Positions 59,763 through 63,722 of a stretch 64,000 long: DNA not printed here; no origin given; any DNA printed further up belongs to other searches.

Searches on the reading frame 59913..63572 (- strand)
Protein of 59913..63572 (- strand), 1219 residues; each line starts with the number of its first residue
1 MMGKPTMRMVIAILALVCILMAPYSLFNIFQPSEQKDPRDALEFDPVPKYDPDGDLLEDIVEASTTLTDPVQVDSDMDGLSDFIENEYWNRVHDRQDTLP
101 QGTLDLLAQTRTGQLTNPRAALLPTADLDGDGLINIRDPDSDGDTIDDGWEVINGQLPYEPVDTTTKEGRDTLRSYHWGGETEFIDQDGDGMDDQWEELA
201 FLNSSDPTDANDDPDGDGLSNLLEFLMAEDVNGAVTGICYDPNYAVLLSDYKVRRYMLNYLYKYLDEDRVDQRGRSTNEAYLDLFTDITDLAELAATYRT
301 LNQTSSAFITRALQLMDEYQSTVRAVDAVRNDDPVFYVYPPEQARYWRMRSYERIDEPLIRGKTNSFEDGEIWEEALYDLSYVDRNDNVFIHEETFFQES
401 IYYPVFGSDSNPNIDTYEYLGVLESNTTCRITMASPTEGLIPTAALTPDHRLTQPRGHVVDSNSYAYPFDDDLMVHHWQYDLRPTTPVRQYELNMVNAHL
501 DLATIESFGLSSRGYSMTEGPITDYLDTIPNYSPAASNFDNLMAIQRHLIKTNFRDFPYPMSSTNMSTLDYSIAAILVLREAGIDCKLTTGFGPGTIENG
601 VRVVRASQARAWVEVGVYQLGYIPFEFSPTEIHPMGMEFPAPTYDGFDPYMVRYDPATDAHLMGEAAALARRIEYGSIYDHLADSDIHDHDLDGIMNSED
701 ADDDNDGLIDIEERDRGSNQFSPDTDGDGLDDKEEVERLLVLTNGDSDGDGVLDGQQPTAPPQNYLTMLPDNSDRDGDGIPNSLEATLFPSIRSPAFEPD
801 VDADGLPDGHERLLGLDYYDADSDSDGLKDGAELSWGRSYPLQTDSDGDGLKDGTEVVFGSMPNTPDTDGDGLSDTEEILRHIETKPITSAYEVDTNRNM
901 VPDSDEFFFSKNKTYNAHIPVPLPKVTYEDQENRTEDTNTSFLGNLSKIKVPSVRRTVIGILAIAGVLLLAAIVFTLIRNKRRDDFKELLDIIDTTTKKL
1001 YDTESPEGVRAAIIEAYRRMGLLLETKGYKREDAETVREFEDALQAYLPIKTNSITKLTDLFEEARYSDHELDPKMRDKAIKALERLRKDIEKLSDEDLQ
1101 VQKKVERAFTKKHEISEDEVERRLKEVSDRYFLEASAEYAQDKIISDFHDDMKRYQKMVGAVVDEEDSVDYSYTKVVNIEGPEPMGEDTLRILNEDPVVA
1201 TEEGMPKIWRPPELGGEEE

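Call 26: search_protein_families(library=pfam, proteins=[window:59913-63572:-], max_evalue=0.00001)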
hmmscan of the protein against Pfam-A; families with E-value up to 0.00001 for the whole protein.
window:59913-63572:- (1219 aa): 2 families
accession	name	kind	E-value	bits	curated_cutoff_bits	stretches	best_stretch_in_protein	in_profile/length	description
PF13559.11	DUF4129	-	6.7e-11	42.5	24.8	1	1016-1085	1-69/69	Domain of unknown function (DUF4129)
PF01841.26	Transglut_core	-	7.4e-06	26.6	23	0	570-626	56-107/108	Transglutaminase-like superfamily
